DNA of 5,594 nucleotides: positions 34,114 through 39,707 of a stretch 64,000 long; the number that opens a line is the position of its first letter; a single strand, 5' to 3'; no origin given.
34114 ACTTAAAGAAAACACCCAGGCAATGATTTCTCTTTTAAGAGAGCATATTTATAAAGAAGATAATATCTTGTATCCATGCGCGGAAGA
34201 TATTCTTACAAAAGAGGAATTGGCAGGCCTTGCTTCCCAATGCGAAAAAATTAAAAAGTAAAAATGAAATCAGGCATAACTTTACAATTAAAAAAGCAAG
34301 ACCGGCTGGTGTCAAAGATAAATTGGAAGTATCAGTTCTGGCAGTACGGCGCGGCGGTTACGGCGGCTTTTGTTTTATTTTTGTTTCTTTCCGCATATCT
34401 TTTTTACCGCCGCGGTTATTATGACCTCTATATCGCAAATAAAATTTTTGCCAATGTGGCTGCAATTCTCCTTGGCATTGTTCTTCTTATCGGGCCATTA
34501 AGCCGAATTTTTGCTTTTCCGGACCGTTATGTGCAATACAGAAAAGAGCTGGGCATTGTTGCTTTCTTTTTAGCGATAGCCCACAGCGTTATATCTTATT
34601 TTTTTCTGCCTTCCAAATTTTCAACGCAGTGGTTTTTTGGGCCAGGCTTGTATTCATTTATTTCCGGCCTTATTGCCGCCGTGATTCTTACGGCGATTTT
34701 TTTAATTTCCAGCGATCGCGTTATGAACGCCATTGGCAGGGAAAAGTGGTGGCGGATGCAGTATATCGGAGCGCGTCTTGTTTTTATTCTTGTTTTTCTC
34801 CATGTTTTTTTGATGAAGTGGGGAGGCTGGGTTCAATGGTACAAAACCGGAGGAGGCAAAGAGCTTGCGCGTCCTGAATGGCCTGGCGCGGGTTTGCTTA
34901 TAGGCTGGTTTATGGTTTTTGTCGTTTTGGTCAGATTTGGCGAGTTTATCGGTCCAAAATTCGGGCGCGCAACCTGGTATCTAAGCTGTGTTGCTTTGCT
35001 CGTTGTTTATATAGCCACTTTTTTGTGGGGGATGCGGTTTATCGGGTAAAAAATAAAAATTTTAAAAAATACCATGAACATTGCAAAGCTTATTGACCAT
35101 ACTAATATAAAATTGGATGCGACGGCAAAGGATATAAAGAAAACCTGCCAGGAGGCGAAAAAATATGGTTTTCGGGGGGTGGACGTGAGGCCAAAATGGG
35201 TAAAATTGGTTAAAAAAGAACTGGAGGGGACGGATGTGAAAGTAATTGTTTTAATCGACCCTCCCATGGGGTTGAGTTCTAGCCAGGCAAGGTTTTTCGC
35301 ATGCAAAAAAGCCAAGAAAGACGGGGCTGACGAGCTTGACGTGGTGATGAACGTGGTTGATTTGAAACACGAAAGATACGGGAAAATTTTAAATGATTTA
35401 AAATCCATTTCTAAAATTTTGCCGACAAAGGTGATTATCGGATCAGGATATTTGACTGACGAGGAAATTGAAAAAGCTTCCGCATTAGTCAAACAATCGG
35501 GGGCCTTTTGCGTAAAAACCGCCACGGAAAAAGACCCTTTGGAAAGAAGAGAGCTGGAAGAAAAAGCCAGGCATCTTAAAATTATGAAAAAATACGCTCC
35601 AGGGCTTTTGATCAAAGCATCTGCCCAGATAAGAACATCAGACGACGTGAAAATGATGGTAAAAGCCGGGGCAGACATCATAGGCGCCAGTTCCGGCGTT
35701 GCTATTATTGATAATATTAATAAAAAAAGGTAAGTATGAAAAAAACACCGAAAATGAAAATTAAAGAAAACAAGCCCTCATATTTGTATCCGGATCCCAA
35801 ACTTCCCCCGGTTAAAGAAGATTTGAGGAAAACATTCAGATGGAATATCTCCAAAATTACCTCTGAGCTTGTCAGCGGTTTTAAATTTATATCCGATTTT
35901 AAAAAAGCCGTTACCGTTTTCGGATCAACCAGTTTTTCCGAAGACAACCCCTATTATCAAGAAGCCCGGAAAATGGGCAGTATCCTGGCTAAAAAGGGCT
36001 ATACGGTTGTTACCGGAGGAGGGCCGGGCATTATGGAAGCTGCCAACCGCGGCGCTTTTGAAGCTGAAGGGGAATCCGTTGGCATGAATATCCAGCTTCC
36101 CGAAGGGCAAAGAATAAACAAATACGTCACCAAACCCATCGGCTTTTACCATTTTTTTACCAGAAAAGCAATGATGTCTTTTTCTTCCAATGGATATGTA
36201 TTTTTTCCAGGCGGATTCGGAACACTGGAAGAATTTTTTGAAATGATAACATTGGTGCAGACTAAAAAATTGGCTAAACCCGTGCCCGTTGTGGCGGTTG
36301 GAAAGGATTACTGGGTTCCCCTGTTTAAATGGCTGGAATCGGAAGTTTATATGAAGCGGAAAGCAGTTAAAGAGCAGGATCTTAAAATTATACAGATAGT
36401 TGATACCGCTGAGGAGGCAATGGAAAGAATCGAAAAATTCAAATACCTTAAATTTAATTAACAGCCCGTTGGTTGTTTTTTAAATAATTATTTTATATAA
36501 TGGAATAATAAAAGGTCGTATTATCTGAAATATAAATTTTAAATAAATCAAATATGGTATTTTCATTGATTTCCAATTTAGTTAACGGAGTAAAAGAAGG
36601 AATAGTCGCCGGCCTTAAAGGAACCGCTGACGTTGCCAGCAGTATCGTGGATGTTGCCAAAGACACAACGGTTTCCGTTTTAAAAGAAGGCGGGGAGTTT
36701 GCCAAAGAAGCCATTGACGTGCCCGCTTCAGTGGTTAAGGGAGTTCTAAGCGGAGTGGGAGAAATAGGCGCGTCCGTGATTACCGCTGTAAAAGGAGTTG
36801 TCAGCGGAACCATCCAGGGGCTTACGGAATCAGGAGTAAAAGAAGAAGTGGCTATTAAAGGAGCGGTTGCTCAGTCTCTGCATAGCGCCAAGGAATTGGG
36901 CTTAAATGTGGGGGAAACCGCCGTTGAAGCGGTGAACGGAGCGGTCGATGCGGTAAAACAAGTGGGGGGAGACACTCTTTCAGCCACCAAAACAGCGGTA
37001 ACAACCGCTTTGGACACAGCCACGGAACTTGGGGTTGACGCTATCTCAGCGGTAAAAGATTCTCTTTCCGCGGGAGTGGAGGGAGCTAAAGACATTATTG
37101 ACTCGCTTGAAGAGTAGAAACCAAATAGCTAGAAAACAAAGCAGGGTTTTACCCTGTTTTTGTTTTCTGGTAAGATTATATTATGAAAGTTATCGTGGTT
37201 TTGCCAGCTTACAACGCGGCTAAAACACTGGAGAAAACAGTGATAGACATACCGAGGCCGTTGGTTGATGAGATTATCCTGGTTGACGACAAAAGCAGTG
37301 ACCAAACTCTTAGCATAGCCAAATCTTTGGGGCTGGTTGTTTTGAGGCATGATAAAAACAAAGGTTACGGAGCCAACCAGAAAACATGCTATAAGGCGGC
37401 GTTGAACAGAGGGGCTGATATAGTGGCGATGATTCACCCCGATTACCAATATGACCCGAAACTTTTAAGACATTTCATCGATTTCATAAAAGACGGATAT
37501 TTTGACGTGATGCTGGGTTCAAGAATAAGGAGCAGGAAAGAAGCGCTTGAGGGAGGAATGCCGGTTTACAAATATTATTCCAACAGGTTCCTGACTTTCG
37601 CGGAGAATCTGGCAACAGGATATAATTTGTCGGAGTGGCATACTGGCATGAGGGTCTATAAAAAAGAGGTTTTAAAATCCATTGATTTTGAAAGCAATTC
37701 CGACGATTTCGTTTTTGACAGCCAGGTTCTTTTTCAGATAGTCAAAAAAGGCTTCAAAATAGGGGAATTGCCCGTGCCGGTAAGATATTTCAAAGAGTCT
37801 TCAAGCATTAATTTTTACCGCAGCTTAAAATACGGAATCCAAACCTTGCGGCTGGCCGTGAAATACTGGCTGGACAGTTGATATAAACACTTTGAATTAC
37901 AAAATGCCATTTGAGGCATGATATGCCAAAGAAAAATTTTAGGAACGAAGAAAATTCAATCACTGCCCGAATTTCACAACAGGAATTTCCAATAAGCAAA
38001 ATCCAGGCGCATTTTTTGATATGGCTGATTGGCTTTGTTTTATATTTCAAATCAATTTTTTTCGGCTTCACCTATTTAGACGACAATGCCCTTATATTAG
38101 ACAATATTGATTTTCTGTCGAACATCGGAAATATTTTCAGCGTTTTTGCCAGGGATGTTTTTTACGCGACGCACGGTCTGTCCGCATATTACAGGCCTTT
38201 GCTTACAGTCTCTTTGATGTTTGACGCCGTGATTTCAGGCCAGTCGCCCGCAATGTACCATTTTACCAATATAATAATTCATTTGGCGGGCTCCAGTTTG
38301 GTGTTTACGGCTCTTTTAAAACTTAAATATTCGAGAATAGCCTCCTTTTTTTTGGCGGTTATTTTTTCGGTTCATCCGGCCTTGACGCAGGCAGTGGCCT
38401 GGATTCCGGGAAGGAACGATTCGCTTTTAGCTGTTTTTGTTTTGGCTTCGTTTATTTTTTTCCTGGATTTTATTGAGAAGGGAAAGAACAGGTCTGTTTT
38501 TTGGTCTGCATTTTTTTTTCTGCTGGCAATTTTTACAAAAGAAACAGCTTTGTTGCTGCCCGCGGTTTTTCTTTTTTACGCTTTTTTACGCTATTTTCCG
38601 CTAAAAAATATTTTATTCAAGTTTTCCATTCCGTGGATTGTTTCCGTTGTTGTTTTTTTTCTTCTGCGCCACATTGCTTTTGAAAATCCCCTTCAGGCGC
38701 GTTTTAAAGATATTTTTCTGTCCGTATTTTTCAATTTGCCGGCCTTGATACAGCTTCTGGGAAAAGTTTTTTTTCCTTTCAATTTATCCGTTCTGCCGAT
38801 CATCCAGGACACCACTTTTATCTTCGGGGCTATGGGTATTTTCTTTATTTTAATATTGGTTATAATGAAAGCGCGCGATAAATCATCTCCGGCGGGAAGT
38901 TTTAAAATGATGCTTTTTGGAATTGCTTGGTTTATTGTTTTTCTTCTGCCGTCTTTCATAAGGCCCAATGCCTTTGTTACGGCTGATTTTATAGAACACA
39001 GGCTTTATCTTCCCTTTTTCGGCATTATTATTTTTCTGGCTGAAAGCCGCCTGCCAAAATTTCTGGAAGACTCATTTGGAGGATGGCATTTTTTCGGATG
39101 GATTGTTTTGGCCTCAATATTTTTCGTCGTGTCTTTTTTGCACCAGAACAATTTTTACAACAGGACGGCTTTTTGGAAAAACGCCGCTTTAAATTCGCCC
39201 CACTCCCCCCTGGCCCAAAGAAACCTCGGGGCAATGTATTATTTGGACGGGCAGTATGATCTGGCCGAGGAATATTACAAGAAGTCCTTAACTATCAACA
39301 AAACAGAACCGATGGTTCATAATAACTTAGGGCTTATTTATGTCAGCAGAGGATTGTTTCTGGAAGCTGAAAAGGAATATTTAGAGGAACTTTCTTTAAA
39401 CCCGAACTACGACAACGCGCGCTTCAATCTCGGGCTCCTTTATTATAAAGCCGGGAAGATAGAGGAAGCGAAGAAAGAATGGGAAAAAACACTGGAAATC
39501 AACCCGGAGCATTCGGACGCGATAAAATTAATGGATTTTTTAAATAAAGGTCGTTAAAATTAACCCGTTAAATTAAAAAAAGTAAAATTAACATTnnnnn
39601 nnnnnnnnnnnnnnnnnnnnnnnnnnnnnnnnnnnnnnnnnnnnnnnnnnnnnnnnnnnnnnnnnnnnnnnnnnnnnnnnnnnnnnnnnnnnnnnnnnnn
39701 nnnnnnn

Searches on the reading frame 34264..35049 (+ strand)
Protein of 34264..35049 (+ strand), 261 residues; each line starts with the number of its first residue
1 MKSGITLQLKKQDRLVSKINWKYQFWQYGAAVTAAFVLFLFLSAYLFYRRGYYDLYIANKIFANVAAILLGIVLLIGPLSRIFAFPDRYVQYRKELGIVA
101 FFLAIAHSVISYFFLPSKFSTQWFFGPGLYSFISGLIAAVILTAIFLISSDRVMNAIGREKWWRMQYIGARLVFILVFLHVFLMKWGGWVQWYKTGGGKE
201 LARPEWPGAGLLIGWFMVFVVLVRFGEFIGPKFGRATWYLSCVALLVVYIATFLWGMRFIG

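Call 79: search_protein_families(library=pfam, proteins=[window:34264-35049:+], max_evalue=0.0001)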
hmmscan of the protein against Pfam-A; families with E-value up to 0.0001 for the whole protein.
window:34264-35049:+ (261 aa): 1 family
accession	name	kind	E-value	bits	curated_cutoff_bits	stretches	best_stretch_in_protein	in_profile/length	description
PF01794.25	Ferric_reduct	-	9.3e-11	42.3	28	1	65-169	4-113/121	Ferric reductase like transmembrane component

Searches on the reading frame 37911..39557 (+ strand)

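Call 79: search_protein_families(library=pfam, proteins=[window:37911-39557:+], max_evalue=0.0001)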
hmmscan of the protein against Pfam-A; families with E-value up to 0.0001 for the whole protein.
window:37911-39557:+ (548 aa): 12 families
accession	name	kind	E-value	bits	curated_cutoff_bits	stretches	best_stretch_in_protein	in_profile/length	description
PF07719.23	TPR_2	-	1.6e-18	65.7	27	2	503-534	3-34/34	Tetratricopeptide repeat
PF00515.34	TPR_1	-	2.7e-18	65.4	27.8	2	435-464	3-32/34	Tetratricopeptide repeat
PF13431.12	TPR_17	-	8.3e-12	44.8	24.4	0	490-521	2-33/34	Tetratricopeptide repeat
PF13414.12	TPR_11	-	1.8e-11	44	26.8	2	474-515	1-42/42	TPR repeat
PF13424.12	TPR_12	-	3.8e-11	43.5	30.1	0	435-462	5-32/77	Tetratricopeptide repeat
PF13432.12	TPR_16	-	4.1e-11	43.6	32.7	0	473-527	3-56/65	Tetratricopeptide repeat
PF13181.12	TPR_8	-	4.8e-11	42.3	25.7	0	503-534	3-34/34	Tetratricopeptide repeat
PF13374.12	TPR_10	-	2.6e-09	37.2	27.5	0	437-464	6-33/42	Tetratricopeptide repeat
PF14559.12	TPR_19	-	2.6e-08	34.5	25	0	489-540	12-64/68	Tetratricopeptide repeat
PF13428.12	TPR_14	-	5.1e-07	30.2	23.5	0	502-539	2-39/44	Tetratricopeptide repeat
PF13231.12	PMT_2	-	1.2e-05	26.1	26.1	1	110-252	18-154/160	Dolichyl-phosphate-mannose-protein mannosyltransferase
PF13176.12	TPR_7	-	2.4e-05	24.5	27.9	0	438-465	4-31/36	Tetratricopeptide repeat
